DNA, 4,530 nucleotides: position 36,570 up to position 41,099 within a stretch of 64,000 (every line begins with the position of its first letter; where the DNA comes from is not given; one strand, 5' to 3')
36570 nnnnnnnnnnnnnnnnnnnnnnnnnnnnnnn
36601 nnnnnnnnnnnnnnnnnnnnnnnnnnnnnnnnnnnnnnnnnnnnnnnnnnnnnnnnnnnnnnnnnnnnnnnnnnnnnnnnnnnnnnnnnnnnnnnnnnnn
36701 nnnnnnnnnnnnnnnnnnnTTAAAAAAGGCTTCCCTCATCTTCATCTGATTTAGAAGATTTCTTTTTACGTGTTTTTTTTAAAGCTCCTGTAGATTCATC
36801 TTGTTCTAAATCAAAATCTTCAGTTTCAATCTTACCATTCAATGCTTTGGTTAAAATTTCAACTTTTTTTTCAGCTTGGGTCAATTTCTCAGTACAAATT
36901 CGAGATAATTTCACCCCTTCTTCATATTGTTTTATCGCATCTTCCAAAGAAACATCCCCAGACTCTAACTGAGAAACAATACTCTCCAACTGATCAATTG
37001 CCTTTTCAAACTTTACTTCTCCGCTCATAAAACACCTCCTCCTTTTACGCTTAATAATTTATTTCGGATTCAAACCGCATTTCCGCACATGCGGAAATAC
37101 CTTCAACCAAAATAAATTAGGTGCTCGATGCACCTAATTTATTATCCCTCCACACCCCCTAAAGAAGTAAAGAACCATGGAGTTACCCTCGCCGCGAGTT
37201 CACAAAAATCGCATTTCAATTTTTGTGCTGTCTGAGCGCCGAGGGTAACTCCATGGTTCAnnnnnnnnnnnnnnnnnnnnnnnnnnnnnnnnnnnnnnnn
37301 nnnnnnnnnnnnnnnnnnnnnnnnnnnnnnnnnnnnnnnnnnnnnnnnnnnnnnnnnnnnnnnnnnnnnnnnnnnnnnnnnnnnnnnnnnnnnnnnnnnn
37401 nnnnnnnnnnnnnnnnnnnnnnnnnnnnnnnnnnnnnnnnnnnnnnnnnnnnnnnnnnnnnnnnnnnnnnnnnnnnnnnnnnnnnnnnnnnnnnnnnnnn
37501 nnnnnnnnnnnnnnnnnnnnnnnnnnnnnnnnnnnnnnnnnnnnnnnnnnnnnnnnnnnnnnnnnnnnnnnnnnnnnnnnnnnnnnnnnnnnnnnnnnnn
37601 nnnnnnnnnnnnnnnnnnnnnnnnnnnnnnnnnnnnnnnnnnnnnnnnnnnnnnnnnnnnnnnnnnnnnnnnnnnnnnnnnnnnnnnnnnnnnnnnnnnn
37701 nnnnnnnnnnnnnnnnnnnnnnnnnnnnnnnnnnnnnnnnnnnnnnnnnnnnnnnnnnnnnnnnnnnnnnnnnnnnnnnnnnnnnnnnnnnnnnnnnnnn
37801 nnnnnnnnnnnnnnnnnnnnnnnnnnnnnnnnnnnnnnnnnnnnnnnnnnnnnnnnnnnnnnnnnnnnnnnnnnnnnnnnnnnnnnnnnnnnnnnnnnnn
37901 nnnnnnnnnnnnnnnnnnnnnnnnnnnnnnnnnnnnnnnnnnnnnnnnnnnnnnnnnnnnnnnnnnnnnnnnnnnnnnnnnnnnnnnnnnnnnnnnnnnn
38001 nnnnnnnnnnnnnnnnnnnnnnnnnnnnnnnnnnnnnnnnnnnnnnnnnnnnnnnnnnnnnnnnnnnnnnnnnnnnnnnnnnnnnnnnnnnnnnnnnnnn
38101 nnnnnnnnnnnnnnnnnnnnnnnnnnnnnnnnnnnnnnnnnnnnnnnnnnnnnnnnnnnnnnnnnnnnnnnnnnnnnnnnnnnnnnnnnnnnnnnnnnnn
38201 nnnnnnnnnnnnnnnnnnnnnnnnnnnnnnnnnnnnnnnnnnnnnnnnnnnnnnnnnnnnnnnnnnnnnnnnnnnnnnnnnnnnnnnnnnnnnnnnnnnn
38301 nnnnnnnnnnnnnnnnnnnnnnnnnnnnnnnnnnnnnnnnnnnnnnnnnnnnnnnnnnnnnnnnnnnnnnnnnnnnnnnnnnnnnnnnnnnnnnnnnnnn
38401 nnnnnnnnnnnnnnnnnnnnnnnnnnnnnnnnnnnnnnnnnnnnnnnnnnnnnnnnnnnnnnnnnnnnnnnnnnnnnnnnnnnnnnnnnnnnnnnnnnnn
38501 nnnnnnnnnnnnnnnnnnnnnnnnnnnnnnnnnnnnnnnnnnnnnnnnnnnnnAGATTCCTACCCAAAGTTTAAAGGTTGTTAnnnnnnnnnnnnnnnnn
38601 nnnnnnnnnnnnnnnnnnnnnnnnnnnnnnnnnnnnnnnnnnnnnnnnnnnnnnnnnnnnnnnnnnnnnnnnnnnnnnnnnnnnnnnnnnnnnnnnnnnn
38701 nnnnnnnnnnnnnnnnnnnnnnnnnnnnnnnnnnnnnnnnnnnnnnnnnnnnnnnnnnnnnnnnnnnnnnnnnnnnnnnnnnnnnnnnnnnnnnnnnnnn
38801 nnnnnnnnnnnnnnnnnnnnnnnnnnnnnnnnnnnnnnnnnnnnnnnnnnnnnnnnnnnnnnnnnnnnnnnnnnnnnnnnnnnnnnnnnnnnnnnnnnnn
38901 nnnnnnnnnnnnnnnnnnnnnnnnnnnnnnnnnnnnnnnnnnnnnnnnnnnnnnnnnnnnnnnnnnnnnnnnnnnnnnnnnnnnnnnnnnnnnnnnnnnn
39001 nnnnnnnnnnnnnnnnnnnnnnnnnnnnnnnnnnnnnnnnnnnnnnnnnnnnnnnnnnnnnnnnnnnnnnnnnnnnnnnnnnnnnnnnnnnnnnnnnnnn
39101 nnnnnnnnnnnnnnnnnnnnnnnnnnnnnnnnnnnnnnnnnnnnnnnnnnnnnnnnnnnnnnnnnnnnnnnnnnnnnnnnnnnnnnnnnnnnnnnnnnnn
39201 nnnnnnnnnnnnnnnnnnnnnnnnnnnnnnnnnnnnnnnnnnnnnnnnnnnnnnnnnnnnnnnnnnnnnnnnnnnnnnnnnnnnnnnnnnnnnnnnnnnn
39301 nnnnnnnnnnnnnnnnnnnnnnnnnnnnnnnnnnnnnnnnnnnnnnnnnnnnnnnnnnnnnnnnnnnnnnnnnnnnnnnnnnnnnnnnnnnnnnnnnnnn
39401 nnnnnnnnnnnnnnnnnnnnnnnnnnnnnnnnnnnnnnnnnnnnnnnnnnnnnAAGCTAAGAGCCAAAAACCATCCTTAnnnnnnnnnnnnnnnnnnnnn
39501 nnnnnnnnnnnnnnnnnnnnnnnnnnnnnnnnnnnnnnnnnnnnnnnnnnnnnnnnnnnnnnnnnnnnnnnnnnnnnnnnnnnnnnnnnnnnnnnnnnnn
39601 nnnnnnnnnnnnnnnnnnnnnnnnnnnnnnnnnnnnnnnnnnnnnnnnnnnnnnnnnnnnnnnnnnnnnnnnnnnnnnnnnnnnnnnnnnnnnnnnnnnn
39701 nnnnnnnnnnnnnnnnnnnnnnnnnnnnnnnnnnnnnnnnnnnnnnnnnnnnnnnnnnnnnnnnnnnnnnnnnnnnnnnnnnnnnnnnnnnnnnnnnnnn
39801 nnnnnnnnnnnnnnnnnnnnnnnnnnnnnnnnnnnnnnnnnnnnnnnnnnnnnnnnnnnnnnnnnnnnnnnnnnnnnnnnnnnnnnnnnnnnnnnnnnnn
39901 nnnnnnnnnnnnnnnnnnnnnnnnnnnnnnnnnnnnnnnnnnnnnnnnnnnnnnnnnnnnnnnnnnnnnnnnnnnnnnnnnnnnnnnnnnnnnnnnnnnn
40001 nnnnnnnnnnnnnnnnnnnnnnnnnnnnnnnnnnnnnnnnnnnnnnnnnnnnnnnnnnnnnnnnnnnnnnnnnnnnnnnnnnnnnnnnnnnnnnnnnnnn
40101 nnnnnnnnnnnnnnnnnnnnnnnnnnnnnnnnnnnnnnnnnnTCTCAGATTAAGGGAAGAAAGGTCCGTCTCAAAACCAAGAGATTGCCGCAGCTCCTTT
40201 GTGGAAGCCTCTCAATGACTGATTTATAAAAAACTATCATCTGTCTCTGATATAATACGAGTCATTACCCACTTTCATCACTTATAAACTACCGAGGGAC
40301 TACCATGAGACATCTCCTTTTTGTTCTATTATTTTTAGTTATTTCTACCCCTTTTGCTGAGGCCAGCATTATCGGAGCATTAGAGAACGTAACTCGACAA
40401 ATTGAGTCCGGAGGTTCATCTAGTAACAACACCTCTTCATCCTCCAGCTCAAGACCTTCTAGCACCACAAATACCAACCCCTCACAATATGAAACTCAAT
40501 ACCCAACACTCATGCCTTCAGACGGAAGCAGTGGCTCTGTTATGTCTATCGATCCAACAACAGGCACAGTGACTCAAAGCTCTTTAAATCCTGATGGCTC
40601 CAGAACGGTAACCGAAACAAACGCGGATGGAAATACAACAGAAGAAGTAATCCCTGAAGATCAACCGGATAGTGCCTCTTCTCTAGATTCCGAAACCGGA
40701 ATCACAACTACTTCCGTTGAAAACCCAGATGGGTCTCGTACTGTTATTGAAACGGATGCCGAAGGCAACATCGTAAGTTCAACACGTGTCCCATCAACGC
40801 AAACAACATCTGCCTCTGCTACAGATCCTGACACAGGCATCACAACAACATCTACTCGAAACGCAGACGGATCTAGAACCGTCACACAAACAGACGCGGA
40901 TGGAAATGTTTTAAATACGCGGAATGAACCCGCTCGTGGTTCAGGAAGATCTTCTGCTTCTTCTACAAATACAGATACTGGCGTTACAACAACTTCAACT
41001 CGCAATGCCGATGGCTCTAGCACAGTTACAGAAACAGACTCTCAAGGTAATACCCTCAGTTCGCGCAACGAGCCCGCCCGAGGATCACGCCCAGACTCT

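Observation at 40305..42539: Ser/Thr-rich secreted protein built from ~11 near-identical 144-bp tandem repeats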

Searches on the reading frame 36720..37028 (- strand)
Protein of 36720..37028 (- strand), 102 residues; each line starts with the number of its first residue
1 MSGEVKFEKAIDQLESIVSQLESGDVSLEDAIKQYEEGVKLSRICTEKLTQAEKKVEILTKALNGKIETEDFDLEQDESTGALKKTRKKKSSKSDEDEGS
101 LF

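Call 85: search_protein_families(library=pfam, proteins=[window:36720-37028:-], max_evalue=0.00001)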
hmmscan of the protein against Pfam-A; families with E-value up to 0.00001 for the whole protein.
window:36720-37028:- (102 aa): 1 family
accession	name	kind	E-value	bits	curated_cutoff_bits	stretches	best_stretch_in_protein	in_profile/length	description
PF02609.21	Exonuc_VII_S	-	2.3e-22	79.2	24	1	7-58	1-52/52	Exonuclease VII small subunit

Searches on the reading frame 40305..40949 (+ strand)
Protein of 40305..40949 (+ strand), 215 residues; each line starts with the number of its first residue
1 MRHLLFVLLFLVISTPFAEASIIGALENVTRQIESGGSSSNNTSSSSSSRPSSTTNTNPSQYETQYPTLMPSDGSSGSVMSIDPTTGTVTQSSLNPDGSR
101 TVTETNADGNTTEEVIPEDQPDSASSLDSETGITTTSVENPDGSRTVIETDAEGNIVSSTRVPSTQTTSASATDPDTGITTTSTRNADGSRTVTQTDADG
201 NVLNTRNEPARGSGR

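Call 74: find_related_loci(query=A3, collection=metagenome_contigs, flank=6000)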
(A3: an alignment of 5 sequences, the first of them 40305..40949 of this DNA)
Query A3 (215 aa) in metagenome_contigs; peptide patterns used: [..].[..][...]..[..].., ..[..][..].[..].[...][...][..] (x = any residue, [..] = any of these).
531 stretches matched a pattern; 18 encode a relative of the query (tblastn E <= 1e-3); 18 distinct loci.
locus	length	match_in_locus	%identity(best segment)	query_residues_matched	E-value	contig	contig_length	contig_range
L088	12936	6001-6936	70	1-214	5e-71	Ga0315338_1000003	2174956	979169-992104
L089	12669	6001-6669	41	1-212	2e-36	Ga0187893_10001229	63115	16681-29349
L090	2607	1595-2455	44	5-214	8e-35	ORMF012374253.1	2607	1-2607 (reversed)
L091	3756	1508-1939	55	74-210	6e-34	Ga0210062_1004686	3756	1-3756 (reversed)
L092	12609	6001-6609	54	7-212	5e-29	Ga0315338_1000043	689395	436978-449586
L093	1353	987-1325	64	18-206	2e-27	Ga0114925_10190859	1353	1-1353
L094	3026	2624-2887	59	68-214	3e-23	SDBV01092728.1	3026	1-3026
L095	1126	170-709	44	4-205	7e-22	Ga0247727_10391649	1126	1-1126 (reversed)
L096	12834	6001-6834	34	1-214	7e-21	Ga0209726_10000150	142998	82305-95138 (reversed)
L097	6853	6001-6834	34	1-214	4e-21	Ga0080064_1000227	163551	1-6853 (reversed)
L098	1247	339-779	41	73-205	4e-17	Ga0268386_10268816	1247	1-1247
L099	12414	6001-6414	42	71-209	1e-16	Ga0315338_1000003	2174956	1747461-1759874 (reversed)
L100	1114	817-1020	51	83-207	1e-12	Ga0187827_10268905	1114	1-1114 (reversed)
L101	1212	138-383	50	83-211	2e-9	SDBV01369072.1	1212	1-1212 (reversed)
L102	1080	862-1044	44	81-211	5e-9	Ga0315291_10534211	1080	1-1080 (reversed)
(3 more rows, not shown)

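Call 81: search_protein_families(library=pfam, proteins=[L088:6001-8088:+], max_evalue=1)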
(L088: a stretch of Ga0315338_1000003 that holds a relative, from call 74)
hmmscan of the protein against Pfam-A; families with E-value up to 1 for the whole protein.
L088:6001-8088:+ (696 aa): 1 family
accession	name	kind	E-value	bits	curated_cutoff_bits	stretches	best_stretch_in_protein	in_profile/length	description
PF17189.10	Glyco_hydro_30C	-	0.076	13.6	22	0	557-585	9-39/65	Glycosyl hydrolase family 30 beta sandwich domain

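Call 83: search_protein_families(library=ncbifam, proteins=[L088:6001-8088:+], max_evalue=1)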
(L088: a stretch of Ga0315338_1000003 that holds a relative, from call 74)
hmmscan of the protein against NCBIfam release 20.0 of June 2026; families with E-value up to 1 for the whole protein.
L088:6001-8088:+ (696 aa): 0 families

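Call 88: search_protein_families(library=pfam, proteins=[L099:1032-2612:+, L099:2858-4282:+, L099:4360-4992:+, L099:4994-5686:+, L099:6482-7378:+, L099:7450-7863:+, L099:8998-10050:+, L092:4012-5808:-, L092:6894-8987:-], max_evalue=0.0001)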
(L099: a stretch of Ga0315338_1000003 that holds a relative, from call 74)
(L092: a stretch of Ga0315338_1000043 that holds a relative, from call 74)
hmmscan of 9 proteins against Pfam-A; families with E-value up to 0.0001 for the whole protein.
L099:1032-2612:+ (526 aa): 2 families
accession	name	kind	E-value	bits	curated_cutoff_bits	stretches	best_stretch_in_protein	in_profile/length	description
PF13520.12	AA_permease_2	-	3.1e-53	181.7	27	1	15-442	3-425/427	Amino acid permease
PF00324.27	AA_permease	-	3.1e-30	105.7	24.6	1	17-459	1-465/470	Amino acid permease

L099:2858-4282:+ (474 aa): 3 families
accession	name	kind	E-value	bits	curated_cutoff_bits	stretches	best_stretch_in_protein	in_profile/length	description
PF00224.27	PK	-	2.7e-106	355.8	30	1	1-322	1-327/328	Pyruvate kinase, barrel domain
PF02887.21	PK_C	-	1.5e-24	86.8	28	1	360-458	3-101/114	Pyruvate kinase, alpha/beta domain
PF03328.21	HpcH_HpaI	-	7.8e-05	22.5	25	0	176-254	77-163/221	HpcH/HpaI aldolase/citrate lyase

L099:4360-4992:+ (210 aa): 4 families
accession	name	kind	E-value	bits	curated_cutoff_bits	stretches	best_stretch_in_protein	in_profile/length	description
PF04542.20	Sigma70_r2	-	9.1e-18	64.3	24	1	50-117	1-69/71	Sigma-70 region 2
PF08281.18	Sigma70_r4_2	-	1.3e-11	44.3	25.7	1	150-200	4-54/54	Sigma-70, region 4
PF04545.22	Sigma70_r4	-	2.5e-10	40.1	24.1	1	153-202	1-50/50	Sigma-70, region 4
PF07638.17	Sigma70_ECF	-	1.8e-09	38.2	21.1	1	31-190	3-169/185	ECF sigma factor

L099:4994-5686:+ (230 aa): 0 families

L099:6482-7378:+ (298 aa): 0 families

L099:7450-7863:+ (137 aa): 0 families

L099:8998-10050:+ (350 aa): 0 families

L092:4012-5808:- (598 aa): 4 families
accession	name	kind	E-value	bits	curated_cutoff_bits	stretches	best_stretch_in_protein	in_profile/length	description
PF13738.12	Pyr_redox_3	-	5.3e-25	88.7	30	1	167-405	1-239/305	Pyridine nucleotide-disulphide oxidoreductase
PF00743.25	FMO-like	-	2.7e-18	66.2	22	1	223-506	71-332/532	Flavin-binding monooxygenase-like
PF07992.20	Pyr_redox_2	-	3.1e-16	60.1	26.1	1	166-392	3-202/291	Pyridine nucleotide-disulphide oxidoreductase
PF13434.12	Lys_Orn_oxgnase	-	2.2e-08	34.1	21.3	1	257-364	116-226/339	L-lysine 6-monooxygenase/L-ornithine 5-monooxygenase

L092:6894-8987:- (697 aa): 6 families
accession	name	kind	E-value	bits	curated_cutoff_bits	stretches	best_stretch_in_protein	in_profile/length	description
PF00005.33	ABC_tran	-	4.3e-48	163.8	25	2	77-235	1-137/137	ABC transporter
PF12848.13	ABC_tran_Xtn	-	2e-23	82.7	25.9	1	274-351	1-78/85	ABC transporter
PF13304.12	AAA_21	-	1e-11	45.9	27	0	486-549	234-303/304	AAA domain, putative AbiEii toxin, Type IV TA system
PF02463.25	SMC_N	-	6.5e-09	36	40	0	313-554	100-206/220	RecF/RecN/SMC N terminal domain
PF00004.35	AAA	-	2.6e-05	25.1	21.2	0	402-515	3-65/131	ATPase family associated with various cellular activities (AAA)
PF13555.12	AAA_29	-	5.1e-05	23.4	27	0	87-104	23-39/61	P-loop containing region of AAA domain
